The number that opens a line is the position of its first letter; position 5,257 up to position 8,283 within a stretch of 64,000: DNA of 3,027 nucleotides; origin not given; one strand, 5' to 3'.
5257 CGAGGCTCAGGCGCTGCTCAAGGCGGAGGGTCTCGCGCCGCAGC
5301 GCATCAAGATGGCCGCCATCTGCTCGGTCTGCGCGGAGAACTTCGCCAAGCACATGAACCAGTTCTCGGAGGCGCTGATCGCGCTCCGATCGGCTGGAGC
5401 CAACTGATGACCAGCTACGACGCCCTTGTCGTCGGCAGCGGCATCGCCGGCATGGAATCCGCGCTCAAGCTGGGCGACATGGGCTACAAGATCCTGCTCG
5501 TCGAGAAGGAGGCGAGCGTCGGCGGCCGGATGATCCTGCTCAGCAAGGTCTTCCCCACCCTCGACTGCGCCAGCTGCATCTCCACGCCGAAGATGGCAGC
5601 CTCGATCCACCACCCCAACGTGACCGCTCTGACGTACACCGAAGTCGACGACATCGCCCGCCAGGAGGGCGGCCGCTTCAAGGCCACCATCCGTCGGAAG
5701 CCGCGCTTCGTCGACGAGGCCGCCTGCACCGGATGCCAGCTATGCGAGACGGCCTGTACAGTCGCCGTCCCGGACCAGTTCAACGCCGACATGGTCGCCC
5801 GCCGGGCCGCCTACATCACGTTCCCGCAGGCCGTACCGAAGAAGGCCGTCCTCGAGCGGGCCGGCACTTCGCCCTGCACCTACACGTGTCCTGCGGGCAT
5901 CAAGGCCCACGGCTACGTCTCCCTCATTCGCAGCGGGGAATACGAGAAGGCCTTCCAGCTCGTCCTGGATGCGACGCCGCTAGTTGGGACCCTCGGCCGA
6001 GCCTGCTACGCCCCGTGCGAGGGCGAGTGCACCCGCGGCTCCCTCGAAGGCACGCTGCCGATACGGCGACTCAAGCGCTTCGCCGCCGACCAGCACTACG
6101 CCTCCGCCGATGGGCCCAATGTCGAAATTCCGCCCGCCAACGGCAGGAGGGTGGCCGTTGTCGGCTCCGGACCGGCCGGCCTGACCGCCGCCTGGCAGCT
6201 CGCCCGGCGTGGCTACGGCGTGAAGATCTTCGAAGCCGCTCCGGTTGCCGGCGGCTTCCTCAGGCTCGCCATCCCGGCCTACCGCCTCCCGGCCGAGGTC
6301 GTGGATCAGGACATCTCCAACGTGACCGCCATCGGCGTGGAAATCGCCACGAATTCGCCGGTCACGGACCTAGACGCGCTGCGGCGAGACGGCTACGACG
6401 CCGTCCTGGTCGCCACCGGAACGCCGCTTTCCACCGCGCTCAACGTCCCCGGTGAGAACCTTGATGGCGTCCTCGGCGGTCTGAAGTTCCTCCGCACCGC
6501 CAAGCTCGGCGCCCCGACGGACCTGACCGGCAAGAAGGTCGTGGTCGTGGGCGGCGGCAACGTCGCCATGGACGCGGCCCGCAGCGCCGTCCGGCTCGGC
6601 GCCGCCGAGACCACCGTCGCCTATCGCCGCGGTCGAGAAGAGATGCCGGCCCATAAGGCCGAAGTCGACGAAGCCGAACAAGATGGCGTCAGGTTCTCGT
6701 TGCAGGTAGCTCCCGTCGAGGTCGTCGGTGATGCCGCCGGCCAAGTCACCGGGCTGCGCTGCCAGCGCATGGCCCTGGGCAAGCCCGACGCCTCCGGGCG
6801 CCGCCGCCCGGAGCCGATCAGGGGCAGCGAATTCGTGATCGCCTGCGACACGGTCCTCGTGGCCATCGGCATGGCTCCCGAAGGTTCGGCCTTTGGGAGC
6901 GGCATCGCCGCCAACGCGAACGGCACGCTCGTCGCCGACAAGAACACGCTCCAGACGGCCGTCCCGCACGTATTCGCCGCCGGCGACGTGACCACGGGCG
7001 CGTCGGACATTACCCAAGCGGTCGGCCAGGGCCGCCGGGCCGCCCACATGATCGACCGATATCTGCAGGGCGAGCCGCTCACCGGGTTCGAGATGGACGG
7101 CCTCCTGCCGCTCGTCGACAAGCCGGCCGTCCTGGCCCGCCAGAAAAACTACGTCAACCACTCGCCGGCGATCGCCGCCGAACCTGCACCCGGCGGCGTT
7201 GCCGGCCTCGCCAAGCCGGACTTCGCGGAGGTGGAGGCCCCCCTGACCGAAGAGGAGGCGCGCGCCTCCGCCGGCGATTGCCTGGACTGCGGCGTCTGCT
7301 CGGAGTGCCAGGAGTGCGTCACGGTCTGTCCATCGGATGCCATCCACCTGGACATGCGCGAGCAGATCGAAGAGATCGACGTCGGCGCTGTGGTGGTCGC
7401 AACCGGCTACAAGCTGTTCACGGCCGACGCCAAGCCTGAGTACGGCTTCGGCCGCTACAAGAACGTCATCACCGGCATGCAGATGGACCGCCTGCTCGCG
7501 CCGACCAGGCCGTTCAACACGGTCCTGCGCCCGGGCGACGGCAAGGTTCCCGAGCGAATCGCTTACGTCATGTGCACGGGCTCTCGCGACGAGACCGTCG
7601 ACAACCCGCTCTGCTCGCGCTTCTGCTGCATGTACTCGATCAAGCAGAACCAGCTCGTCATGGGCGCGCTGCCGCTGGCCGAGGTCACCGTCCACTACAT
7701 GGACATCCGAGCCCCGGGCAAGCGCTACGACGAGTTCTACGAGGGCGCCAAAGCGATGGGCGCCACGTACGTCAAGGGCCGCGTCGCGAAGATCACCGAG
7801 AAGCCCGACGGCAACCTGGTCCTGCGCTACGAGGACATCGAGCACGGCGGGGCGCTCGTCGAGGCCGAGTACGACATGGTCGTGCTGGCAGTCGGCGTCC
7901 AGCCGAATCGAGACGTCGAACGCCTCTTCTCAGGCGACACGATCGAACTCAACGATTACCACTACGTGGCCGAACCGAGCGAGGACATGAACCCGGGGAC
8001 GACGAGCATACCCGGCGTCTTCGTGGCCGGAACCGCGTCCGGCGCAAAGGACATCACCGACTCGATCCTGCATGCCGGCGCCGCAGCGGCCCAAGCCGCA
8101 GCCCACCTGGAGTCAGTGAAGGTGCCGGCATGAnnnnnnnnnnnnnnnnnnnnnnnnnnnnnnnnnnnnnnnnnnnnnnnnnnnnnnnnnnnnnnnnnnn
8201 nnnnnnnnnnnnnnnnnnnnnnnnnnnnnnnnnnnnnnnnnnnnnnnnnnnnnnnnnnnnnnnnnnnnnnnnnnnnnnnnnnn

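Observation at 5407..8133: HdrA-like protein interrupted by a complete GltD/NfnB-type NAD(P)H:FAD oxidoreductase module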

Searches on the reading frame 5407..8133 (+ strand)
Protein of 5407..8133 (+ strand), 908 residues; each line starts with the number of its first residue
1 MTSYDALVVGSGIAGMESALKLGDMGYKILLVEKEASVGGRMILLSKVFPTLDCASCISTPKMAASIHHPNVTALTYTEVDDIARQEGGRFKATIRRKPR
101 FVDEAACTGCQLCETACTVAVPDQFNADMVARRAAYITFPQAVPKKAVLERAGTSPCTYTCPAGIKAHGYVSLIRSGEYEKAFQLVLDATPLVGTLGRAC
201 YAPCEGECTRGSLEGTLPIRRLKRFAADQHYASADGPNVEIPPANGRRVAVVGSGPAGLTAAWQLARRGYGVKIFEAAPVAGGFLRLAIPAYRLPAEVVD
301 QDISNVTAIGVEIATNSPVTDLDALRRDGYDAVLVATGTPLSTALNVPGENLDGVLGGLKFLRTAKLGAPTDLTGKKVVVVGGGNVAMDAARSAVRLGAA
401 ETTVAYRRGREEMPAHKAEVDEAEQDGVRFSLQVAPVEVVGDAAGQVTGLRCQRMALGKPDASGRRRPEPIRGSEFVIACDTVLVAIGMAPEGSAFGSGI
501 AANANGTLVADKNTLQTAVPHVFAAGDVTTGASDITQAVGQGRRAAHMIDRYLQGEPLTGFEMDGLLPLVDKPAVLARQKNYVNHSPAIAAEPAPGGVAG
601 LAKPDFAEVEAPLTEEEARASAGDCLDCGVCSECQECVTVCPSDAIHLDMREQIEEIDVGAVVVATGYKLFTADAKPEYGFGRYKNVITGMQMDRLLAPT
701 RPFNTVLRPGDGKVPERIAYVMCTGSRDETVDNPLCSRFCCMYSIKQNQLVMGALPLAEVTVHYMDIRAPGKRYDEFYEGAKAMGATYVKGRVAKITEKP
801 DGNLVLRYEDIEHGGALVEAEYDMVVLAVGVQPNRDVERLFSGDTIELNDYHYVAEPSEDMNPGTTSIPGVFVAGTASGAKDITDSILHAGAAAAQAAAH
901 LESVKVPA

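Call 5: search_protein_families(library=pfam, proteins=[window:5407-8133:+], max_evalue=0.01)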
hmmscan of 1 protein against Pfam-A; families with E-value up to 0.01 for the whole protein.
window:5407-8133:+ (908 aa): 25 families
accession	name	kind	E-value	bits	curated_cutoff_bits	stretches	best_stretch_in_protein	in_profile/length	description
PF07992.20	Pyr_redox_2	-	1.8e-45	156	26.1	3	248-542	2-291/291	Pyridine nucleotide-disulphide oxidoreductase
PF14691.11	Fer4_20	-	3.1e-17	62.8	25.8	1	154-231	29-109/113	Dihydroprymidine dehydrogenase domain II, 4Fe-4S cluster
PF13450.12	NAD_binding_8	-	1.6e-13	51.1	21.9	2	251-283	1-33/68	NAD(P)-binding Rossmann-like domain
PF13738.12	Pyr_redox_3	-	2.5e-13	50.4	30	1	333-409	128-197/305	Pyridine nucleotide-disulphide oxidoreductase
PF00070.33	Pyr_redox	-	5.2e-13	49.7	22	1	377-451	1-78/82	Pyridine nucleotide-disulphide oxidoreductase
PF12831.13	FAD_oxidored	-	3.9e-11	43.3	27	2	5-42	1-38/416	FAD dependent oxidoreductase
PF01266.30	DAO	-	1.5e-10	41.6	27.9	1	248-282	1-35/353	FAD dependent oxidoreductase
PF01134.28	GIDA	-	4.7e-10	39.5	22.1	2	249-275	2-28/391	Glucose inhibited division protein A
PF00890.30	FAD_binding_2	-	5.9e-09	36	20.4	2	5-40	1-36/414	FAD binding domain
PF13241.12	NAD_binding_7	-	2.3e-07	31.8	22.1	1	372-420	4-55/104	Putative NAD(P)-binding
PF03486.20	HI0933_like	-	4.9e-07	29.9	50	1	248-282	2-36/244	HI0933-like protein Rossmann domain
PF01946.23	Thi4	-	8.8e-07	28.8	26.2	1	249-283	20-55/235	Thi4 family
PF01494.25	FAD_binding_3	-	1.3e-05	25.1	22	1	249-276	4-31/349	FAD binding domain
PF01593.30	Amino_oxidase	-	8.6e-05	22.4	19.8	1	257-283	2-28/443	Flavin containing amine oxidoreductase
PF13484.11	Fer4_16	-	0.0016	19.6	30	1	631-656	2-26/66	4Fe-4S double cluster binding domain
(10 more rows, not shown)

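Call 6: search_protein_families(library=ncbifam, proteins=[window:5407-8133:+], max_evalue=0.01)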
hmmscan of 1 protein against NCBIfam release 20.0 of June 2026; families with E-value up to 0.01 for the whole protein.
window:5407-8133:+ (908 aa): 158 families (the best 25 are shown)
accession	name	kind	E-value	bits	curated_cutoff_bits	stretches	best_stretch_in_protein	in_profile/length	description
NF009410.0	PRK12771.1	subfamily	4.5e-144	481.1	516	2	128-658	21-541/566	NAD(P)-binding protein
NF040770.1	hetero_SS_HdrA2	exception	3.8e-135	451.9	1100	2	625-903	284-562/777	CoB-CoM heterodisulfide reductase HdrA2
NF009454.0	PRK12814.1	equivalog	2.4e-121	406.2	916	1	154-638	101-581/657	putative NADPH-dependent glutamate synthase small subunit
NF009414.0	PRK12778.1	equivalog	8.2e-112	374.8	1103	1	154-555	336-751/752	bifunctional dihydroorotate dehydrogenase B NAD binding subunit/NADPH-dependent glutamate synthase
NF041891.1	hdrA_Methbact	equivalog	4.8e-99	332.6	1300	2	626-900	282-555/762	ferredoxin:CoB-CoM heterodisulfide reductase subunit HdrA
TIGR03315.1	Se_ygfK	equivalog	7.7e-98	328.2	835.3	1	152-645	442-901/1012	putative selenate reductase subunit YgfK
NF041778.1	hetero_SS_HdrA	equivalog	4.2e-97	325.8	1400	2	632-902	301-571/771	ferredoxin:CoB-CoM heterodisulfide reductase subunit HdrA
TIGR01316.1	gltA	equivalog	9.1e-97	324.7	471.75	1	153-553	34-449/449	NADPH-dependent glutamate synthase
TIGR01318.1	gltD_gamma_fam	subfamily_domain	3.1e-86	289.8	482.95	1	152-554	45-466/467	glutamate synthase, small subunit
NF010590.0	PRK13984.1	equivalog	4.3e-80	269.6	946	1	155-555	196-608/611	putative oxidoreductase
NF009408.0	PRK12769.1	equivalog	1.6e-79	267.7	1003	1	149-554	228-652/659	formate-dependent uric acid utilization protein AegA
NF009409.0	PRK12770.1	subfamily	1.2e-78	264.7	343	1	241-556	13-353/360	putative glutamate synthase subunit beta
NF009413.0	PRK12775.1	equivalog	8.5e-74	248.9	1895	1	156-592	340-791/1006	putative trifunctional 2-polyprenylphenol hydroxylase/glutamate synthase subunit beta/ferritin domain-containing protein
NF009415.0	PRK12779.1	equivalog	2.4e-66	224.3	1519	1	157-550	210-623/944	putative bifunctional glutamate synthase subunit beta/2-polyprenylphenol hydroxylase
NF009451.0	PRK12809.1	equivalog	2.8e-65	220.8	1154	1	152-547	214-628/639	formate-dependent uric acid utilization protein YgfT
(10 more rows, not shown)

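Call 12: find_homologous_proteins(query=window:5407-8133:+, max_evalue=1e-10)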
Query window:5407-8133:+ (908 aa): 7517 proteins with E <= 1e-10 among 8000 candidates; the best 120 are listed.
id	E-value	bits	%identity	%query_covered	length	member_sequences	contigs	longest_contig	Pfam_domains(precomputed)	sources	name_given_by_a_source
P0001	0.0e+0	1950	95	100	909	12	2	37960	PF13241.13,PF13450.13,PF07992.21,PF00070.34,PF03486.21,PF01134.29,PF01494.26,PF12831.14,PF01946.24,PF01266.31,PF01593.31,PF14691.12,PF00890.31,PF13738.13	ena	-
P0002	0.0e+0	1852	90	100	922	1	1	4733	PF13241.13,PF13450.13,PF07992.21,PF00070.34,PF03486.21,PF01134.29,PF01494.26,PF12831.14,PF01946.24,PF01266.31,PF01593.31,PF14691.12,PF00890.31,PF13738.13,PF01262.28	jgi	jgi:heterodisulfide reductase subunit A-like polyferredoxin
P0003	0.0e+0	1827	88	100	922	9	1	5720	PF13241.13,PF13450.13,PF07992.21,PF00070.34,PF03486.21,PF01134.29,PF01494.26,PF12831.14,PF01946.24,PF01266.31,PF01593.31,PF14691.12,PF00890.31,PF13738.13,PF01262.28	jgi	-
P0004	0.0e+0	1814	88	100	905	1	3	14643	PF13241.13,PF13450.13,PF07992.21,PF00070.34,PF03486.21,PF01134.29,PF01494.26,PF12831.14,PF01946.24,PF01266.31,PF01593.31,PF14691.12,PF00890.31,PF13738.13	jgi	jgi:heterodisulfide reductase subunit A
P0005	0.0e+0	1805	88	100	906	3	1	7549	PF13450.13,PF07992.21,PF00070.34,PF03486.21,PF01134.29,PF01494.26,PF12831.14,PF01946.24,PF01266.31,PF01593.31,PF14691.12,PF00890.31,PF13738.13,PF01262.28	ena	-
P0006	0.0e+0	1802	88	100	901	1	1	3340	PF13241.13,PF13450.13,PF07992.21,PF00070.34,PF03486.21,PF01134.29,PF01494.26,PF12831.14,PF01946.24,PF01266.31,PF01593.31,PF14691.12,PF00890.31,PF13738.13,PF01262.28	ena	-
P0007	0.0e+0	1798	88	100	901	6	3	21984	PF13241.13,PF13450.13,PF07992.21,PF00070.34,PF03486.21,PF01134.29,PF01494.26,PF12831.14,PF01946.24,PF01266.31,PF01593.31,PF14691.12,PF00890.31,PF13738.13,PF01262.28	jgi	jgi:heterodisulfide reductase subunit A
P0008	0.0e+0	1794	88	100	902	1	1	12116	PF13241.13,PF13450.13,PF07992.21,PF00070.34,PF03486.21,PF01134.29,PF01494.26,PF12831.14,PF01946.24,PF01266.31,PF01593.31,PF14691.12,PF00890.31,PF13738.13,PF01262.28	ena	-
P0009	0.0e+0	1793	87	100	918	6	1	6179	PF13450.13,PF07992.21,PF00070.34,PF03486.21,PF01134.29,PF12831.14,PF01946.24,PF01266.31,PF14691.12,PF00890.31,PF13738.13,PF01262.28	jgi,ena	-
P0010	0.0e+0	1788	87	100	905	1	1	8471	PF13450.13,PF07992.21,PF00070.34,PF03486.21,PF01134.29,PF01494.26,PF12831.14,PF01946.24,PF01266.31,PF01593.31,PF14691.12,PF00890.31,PF13738.13,PF01262.28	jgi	jgi:heterodisulfide reductase subunit A-like polyferredoxin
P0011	0.0e+0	1784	87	99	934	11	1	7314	PF13241.13,PF13450.13,PF07992.21,PF00070.34,PF03486.21,PF01134.29,PF01494.26,PF12831.14,PF01946.24,PF01266.31,PF01593.31,PF14691.12,PF00890.31,PF13738.13,PF01262.28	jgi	jgi:heterodisulfide reductase subunit A-like polyferredoxin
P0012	0.0e+0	1783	87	100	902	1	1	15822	PF13241.13,PF13450.13,PF07992.21,PF00070.34,PF03486.21,PF01134.29,PF01494.26,PF12831.14,PF01946.24,PF01266.31,PF01593.31,PF14691.12,PF00890.31,PF13738.13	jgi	jgi:heterodisulfide reductase subunit A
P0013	0.0e+0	1781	87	100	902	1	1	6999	PF13241.13,PF13450.13,PF07992.21,PF00070.34,PF03486.21,PF01134.29,PF01494.26,PF12831.14,PF01946.24,PF01266.31,PF01593.31,PF14691.12,PF00890.31,PF13738.13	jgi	jgi:heterodisulfide reductase subunit A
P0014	0.0e+0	1780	87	99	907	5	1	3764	PF13241.13,PF13450.13,PF07992.21,PF00070.34,PF03486.21,PF01134.29,PF01494.26,PF12831.14,PF01946.24,PF01266.31,PF01593.31,PF14691.12,PF00890.31,PF13738.13,PF01262.28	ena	-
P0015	0.0e+0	1780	87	100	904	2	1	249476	PF13241.13,PF13450.13,PF07992.21,PF00070.34,PF03486.21,PF01134.29,PF01494.26,PF12831.14,PF01946.24,PF01266.31,PF14691.12,PF00890.31,PF13738.13,PF01262.28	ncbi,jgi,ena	ncbi:MAG: FAD-dependent oxidoreductase [Candidatus Limnocylindrales bacterium]|jgi:heterodisulfide r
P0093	0.0e+0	1500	74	100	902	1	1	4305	PF13241.13,PF13450.13,PF07992.21,PF00070.34,PF03486.21,PF01134.29,PF01494.26,PF12831.14,PF01946.24,PF01266.31,PF01593.31,PF14691.12,PF00890.31,PF13738.13,PF01262.28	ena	-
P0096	0.0e+0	1495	74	100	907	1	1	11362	PF13241.13,PF13450.13,PF07992.21,PF00070.34,PF03486.21,PF01134.29,PF01494.26,PF12831.14,PF01946.24,PF01266.31,PF01593.31,PF14691.12,PF00890.31,PF13738.13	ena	-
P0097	0.0e+0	1495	74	99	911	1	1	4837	PF13450.13,PF07992.21,PF00070.34,PF03486.21,PF01134.29,PF01494.26,PF12831.14,PF01946.24,PF01266.31,PF01593.31,PF14691.12,PF00890.31,PF13738.13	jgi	jgi:heterodisulfide reductase subunit A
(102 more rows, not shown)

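Call 25: search_solved_structures(query=window:5407-8133:+, max_evalue=1e-10, show_alignments=0)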
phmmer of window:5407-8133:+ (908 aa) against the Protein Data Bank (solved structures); distinct sequences matched with E-value up to 1e-10: 19.
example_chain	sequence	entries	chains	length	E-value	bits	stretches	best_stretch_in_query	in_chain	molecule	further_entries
9bov_A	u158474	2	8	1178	2.1e-112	380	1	155-637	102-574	Molybdopterin oxidoreductase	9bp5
9n5u_A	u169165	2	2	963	2.5e-104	353.4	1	155-556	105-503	NfnA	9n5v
8rvv_A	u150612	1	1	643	1.1e-101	344.6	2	626-901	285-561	H(2):CoB-CoM heterodisulfide,ferredoxin reductase subunit A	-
8rvu_a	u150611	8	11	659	1.3e-101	344.3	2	626-901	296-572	H(2):CoB-CoM heterodisulfide,ferredoxin reductase subunit A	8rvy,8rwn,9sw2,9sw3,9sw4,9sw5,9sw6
9sfi_A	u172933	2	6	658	3.6e-101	342.9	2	629-898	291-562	CoB--CoM heterodisulfide reductase iron-sulfur subunit A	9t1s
8oh5_C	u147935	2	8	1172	3.2e-100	339.7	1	155-639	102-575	Formate dehydrogenase-O, major subunit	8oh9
5odc_A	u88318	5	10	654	1.5e-99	337.5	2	627-902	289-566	Heterodisulfide reductase, subunit A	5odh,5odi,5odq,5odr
7bkb_A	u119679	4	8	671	5.1e-86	292.7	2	627-899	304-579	CoB--CoM heterodisulfide reductase iron-sulfur subunit A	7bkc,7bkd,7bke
4ylf_B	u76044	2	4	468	1.1e-84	288.3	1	141-556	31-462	Dihydropyrimidine dehydrogenase subunit A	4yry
5jca_L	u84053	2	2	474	6.4e-77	262.7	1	155-556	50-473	NADH-dependent Ferredoxin:NADP Oxidoreductase (NfnI) subunit alpha | NADH-dependent Ferredoxin:NADP Oxidoreductase subunit alpha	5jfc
5vj7_A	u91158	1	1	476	8.3e-73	249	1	155-554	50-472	Oxidoreductase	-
6s6s_G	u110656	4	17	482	2.4e-58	201.2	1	156-555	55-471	Glutamate synthase [NADPH] small chain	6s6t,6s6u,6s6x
2vdc_G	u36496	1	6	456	5.2e-58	200.1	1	151-555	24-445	GLUTAMATE SYNTHASE [NADPH] SMALL CHAIN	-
6tjr_A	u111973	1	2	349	4e-41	144.2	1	656-898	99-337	Fumarate reductase/succinate dehydrogenase flavoprotein domain protein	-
7mfm_I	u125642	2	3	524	1.4e-40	142.4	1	160-557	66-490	Glutamate synthase (NADPH) small chain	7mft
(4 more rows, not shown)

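Call 33: predict_structure(alignment_id=A1)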
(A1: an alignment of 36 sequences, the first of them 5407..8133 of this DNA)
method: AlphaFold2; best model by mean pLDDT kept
length: 908 residues; sequences in the alignment: 36
mean_pLDDT: 67.6   pTM: 0.50
mean pLDDT of the five models: 67.6, 66.7, 64.1, 60.4, 58.1
residues with pLDDT >= 90: 161; 70-90: 328; 50-70: 166; < 50: 253
segments of 3 or more residues with pLDDT < 50: 35-60, 106-160, 167-169, 197-217, 289-292, 562-609, 624-650, 668-681, 698-712, 724-745, 767-774, 830-833
pLDDT, mean of each block of 10 residues (from residue 1): 86 79 92 57 44 36 66 80 84 79 46 30 30 31 30 36 53 72 82 62 39 44 83 86 93 89 94 88 70 67 90 89 89 80 78 86 72 89 82 88 91 67 83 94 93 85 66 93 80 60 76 87 84 66 89 83 41 43 33 28 41 74 49 35 42 84 70 36 60 50 32 68 47 38 50 67 59 51 72 74 80 80 72 62 80 75 85 79 69 90 70
secondary structure, 60 per line:
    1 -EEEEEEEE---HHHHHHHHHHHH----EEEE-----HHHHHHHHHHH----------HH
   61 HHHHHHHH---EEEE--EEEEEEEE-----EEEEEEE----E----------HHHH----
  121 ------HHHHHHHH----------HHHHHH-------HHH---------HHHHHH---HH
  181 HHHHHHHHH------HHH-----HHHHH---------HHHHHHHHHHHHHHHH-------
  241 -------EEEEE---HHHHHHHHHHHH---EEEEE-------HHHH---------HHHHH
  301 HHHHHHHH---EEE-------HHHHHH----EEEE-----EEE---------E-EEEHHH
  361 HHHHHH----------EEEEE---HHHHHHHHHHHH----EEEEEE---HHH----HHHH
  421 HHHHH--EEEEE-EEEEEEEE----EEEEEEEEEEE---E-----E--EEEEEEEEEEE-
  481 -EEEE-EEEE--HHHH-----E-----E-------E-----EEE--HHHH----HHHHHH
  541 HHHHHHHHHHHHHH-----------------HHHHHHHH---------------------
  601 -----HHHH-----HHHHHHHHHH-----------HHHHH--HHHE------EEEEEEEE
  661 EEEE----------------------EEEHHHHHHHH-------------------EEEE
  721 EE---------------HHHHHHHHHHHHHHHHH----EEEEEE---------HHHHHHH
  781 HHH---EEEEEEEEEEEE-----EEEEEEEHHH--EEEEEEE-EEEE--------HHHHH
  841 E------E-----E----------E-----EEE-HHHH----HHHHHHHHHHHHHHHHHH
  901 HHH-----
elements in order (helices of 4 or more, strands of 3 or more residues): E2-9 H13-24 E29-32 H38-48 H59-68 E72-75 E78-85 E91-97 H113-116 H127-134 H145-150 H170-175 H179-189 H204-208 H218-233 E248-252 H256-267 E271-275 H283-286 H296-308 E312-314 H322-327 E332-335 E341-343 E355-357 H358-366 E377-381 H385-396 E401-406 H417-425 E428-432 E434-441 E446-456 E469-479 E482-485 E487-490 H493-496 E522-524 H527-530 H535-554 H572-579 H606-609 H615-624 H636-640 E653-664 E687-689 H690-697 E717-722 H738-754 E759-764 H774-783 E787-798 E804-810 E816-822 E824-827 H836-840 E871-873 H875-878 H883-903
